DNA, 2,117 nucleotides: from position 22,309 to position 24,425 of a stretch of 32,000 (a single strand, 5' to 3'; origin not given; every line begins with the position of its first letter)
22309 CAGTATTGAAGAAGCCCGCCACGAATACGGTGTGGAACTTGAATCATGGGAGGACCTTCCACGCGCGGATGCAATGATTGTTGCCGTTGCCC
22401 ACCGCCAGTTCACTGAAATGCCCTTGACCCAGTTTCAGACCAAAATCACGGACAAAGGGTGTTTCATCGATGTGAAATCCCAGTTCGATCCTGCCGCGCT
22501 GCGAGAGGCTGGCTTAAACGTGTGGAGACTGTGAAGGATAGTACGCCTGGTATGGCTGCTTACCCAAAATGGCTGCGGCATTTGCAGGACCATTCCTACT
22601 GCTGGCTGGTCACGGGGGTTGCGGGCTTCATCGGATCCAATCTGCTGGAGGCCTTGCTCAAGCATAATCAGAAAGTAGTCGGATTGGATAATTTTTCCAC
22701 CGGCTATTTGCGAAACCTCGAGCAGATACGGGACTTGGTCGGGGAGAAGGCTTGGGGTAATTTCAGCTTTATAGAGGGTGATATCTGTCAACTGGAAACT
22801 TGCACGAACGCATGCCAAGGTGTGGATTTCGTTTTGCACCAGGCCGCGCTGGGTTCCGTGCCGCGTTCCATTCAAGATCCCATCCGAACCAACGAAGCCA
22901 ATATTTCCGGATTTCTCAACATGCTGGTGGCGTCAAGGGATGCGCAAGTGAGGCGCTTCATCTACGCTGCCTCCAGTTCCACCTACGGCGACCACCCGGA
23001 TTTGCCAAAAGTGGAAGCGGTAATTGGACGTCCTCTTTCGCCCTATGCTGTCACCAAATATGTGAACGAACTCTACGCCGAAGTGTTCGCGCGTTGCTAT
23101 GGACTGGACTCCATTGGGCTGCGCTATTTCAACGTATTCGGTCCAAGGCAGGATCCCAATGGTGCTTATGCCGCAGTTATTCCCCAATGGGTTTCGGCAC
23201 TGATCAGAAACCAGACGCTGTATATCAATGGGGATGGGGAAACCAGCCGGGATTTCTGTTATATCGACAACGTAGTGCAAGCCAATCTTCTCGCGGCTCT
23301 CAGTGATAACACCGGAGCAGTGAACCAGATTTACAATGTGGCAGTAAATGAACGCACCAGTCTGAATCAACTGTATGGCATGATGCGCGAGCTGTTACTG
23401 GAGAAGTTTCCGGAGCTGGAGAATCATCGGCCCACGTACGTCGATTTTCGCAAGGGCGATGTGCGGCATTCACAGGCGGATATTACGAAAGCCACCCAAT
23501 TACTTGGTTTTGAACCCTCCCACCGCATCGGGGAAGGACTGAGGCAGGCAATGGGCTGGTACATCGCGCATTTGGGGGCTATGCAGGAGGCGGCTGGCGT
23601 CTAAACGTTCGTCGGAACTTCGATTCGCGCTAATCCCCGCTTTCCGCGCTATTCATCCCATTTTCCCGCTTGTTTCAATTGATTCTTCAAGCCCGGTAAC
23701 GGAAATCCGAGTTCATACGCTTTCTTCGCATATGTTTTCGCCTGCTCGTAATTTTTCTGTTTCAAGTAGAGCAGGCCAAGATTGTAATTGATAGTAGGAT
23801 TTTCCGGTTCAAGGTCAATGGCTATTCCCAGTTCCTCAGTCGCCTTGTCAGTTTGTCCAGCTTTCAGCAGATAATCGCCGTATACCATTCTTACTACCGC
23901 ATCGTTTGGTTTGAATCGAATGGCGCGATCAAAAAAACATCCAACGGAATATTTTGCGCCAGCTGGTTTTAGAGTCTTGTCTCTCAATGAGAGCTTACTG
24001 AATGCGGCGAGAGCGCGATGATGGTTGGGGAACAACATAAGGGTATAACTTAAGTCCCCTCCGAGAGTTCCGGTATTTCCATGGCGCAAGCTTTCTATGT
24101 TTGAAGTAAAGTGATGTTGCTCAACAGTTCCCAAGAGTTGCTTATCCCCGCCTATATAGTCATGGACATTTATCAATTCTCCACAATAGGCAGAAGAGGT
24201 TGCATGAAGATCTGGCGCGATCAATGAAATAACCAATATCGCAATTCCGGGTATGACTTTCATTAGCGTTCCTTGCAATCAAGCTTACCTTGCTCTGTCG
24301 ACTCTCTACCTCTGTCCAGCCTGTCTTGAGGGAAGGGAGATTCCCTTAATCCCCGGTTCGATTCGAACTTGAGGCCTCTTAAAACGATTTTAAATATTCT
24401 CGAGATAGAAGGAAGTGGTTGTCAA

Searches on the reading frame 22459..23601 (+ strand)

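Call 6: search_protein_families(library=pfam, proteins=[window:22459-23601:+], max_evalue=0.01)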
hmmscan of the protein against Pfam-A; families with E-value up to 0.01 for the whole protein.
window:22459-23601:+ (381 aa): 6 families
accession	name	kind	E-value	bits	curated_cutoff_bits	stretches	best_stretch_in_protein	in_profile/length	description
PF01370.27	Epimerase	-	9.6e-59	199.1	20.9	1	49-295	1-240/240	NAD dependent epimerase/dehydratase family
PF16363.11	GDP_Man_Dehyd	-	7.3e-52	177.3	27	1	50-363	1-331/332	GDP-mannose 4,6 dehydratase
PF01073.25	3Beta_HSD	-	2.4e-20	73.2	22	1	50-281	1-232/280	3-beta hydroxysteroid dehydrogenase/isomerase family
PF02719.21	Polysacc_synt_2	-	1.5e-12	47.8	20.2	1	50-276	2-213/293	Polysaccharide biosynthesis protein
PF13460.12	NAD_binding_10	-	1.3e-06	28.8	27.2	1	53-181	1-107/184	NAD(P)H-binding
PF07993.18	NAD_binding_4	-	9.7e-06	25.4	20.1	1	51-180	1-145/258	Male sterility protein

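Call 7: search_protein_families(library=ncbifam, proteins=[window:22459-23601:+], max_evalue=0.01)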
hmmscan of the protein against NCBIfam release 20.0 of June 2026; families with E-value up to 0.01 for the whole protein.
window:22459-23601:+ (381 aa): 28 families (the best 25 are shown)
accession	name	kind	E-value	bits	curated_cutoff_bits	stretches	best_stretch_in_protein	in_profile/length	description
NF011728.1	PRK15181.1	equivalog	1.4e-146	487.9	760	1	33-371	2-340/348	Vi polysaccharide biosynthesis UDP-N-acetylglucosaminuronic acid C-4 epimerase TviC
TIGR01181.1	dTDP_gluc_dehyt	equivalog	2.2e-42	145.3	365.1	1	49-371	2-314/321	dTDP-glucose 4,6-dehydratase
TIGR04180.1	EDH_00030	hypoth_equivalog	2.6e-41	141.6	475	1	50-355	2-296/297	NAD-dependent 4,6-dehydratase LegB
TIGR01179.1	galE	equivalog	2.4e-39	135.1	262.3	1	50-369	3-326/332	UDP-glucose 4-epimerase GalE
TIGR02197.1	heptose_epim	equivalog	1.1e-36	126.7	274.6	1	50-370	2-315/316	ADP-glyceromanno-heptose 6-epimerase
NF007956.0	PRK10675.1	subfamily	8.2e-27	94.2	394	1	50-367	4-328/338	UDP-glucose 4-epimerase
NF007490.0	PRK10084.1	subfamily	4.6e-25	88.4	649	1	50-371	4-337/361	dTDP-glucose 4,6-dehydratase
NF007582.0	PRK10217.1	equivalog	3.9e-23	82.1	698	1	50-371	5-334/355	dTDP-glucose 4,6-dehydratase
NF008872.0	PRK11908.1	equivalog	3e-19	69.3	294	1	50-374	5-341/349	bifunctional UDP-4-keto-pentose/UDP-xylose synthase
NF008360.0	PRK11150.1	equivalog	1.8e-18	66.8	452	1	50-308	3-249/310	ADP-glyceromanno-heptose 6-epimerase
NF042422.1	oxyalk_red_OleD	equivalog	4.5e-16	59.1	580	1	50-304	4-241/329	2-alkyl-3-oxoalkanoate reductase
NF042423.1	oxyalk_red_Shew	equivalog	3.3e-15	56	580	1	40-330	2-272/331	2-alkyl-3-oxoalkanoate reductase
TIGR01472.1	gmd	equivalog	7.3e-15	55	415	1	50-307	4-262/342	GDP-mannose 4,6-dehydratase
TIGR03466.1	HpnA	hypoth_equivalog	1.2e-13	50.6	367.65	1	49-212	3-157/327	hopanoid-associated sugar epimerase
NF005998.1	PRK08125.1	equivalog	1.6e-11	43.3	777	1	50-366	319-647/649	bifunctional UDP-4-amino-4-deoxy-L-arabinose formyltransferase/UDP-glucuronic acid oxidase ArnA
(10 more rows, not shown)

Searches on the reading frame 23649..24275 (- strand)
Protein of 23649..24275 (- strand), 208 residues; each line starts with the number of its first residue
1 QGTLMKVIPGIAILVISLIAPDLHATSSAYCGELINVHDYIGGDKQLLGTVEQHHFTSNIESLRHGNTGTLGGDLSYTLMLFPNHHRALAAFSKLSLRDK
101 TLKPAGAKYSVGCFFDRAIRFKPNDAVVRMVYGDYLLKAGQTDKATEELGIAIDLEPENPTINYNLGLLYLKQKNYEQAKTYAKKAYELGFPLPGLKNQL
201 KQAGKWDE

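Call 6: search_protein_families(library=pfam, proteins=[window:23649-24275:-], max_evalue=0.01)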
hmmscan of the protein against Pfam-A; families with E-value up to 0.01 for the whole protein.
window:23649-24275:- (208 aa): 12 families
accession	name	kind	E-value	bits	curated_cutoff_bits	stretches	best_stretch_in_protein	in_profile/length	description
PF13431.12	TPR_17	-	8.2e-11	41.7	24.4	1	152-180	5-33/34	Tetratricopeptide repeat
PF07719.23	TPR_2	-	1.6e-09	37.6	27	1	162-189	3-30/34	Tetratricopeptide repeat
PF13414.12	TPR_11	-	2.3e-09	37.2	26.8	1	133-173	1-41/42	TPR repeat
PF14559.12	TPR_19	-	8.2e-09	36.1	25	1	136-181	1-46/68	Tetratricopeptide repeat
PF13432.12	TPR_16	-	3.3e-08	34.3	32.7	1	133-188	4-59/65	Tetratricopeptide repeat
PF13181.12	TPR_8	-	5.2e-08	32.9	25.7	1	162-189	3-30/34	Tetratricopeptide repeat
PF13428.12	TPR_14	-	5.4e-06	27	23.5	0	129-167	4-42/44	Tetratricopeptide repeat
PF13424.12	TPR_12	-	1.3e-05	25.7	30.1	1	162-189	5-32/77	Tetratricopeptide repeat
PF00515.34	TPR_1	-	1.7e-05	24.9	27.8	1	164-189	5-30/34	Tetratricopeptide repeat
PF12895.13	ANAPC3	-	0.00016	22.3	27.2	1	115-183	12-79/82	Anaphase-promoting complex, cyclosome, subunit 3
PF23914.1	TPR_CcmH_CycH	-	0.00019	21.8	42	1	115-185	73-146/158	Cytochrome c-type biogenesis protein H TPR domain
PF13174.12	TPR_6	-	0.0042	18.1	26.3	0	164-185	4-25/33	Tetratricopeptide repeat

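Call 7: search_protein_families(library=ncbifam, proteins=[window:23649-24275:-], max_evalue=0.01)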
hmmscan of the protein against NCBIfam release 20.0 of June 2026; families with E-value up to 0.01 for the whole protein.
window:23649-24275:- (208 aa): 10 families
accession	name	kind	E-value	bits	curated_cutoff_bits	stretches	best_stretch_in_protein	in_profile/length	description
NF040959.1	MamA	equivalog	2.6e-09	36.8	200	1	114-189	93-168/204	magnetosome protein MamA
TIGR02917.1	PEP_TPR_lipo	equivalog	4.8e-09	34.7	312.2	1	121-189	765-832/899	XrtA/PEP-CTERM system TPR-repeat protein PrsT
TIGR02521.1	type_IV_pilW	equivalog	4.5e-08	32.9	154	1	116-188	55-127/234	type IV pilus biogenesis/stability protein PilW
NF033920.0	C39_PA2778_fam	equivalog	3.8e-05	23.2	150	1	105-189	169-253/255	PA2778 family cysteine peptidase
NF047558.1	TPR_END_plus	domain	5.5e-05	23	32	0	163-191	2-30/56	TPR end-of-group domain-containing protein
NF011721.1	PRK15174.1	equivalog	0.00015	20.1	1200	1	108-163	266-321/656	Vi polysaccharide transport protein VexE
NF047371.1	FlcA_CTERM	equivalog_domain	0.0005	18.6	300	1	138-182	450-495/646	periplasmic flagellar collar protein FlcA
TIGR02996.1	rpt_mate_G_obs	domain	0.0019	17.9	29.05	1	115-145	5-35/45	TIGR02996 domain-containing protein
TIGR00990.1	3a0801s09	subfamily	0.0029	16.3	757.25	1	136-189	375-428/615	mitochondrial import receptor subunit TOM70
NF052415.1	T3SS_chap_SctY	equivalog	0.0037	17.8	70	1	130-189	10-69/106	type III secretion apparatus assembly chaperone SctY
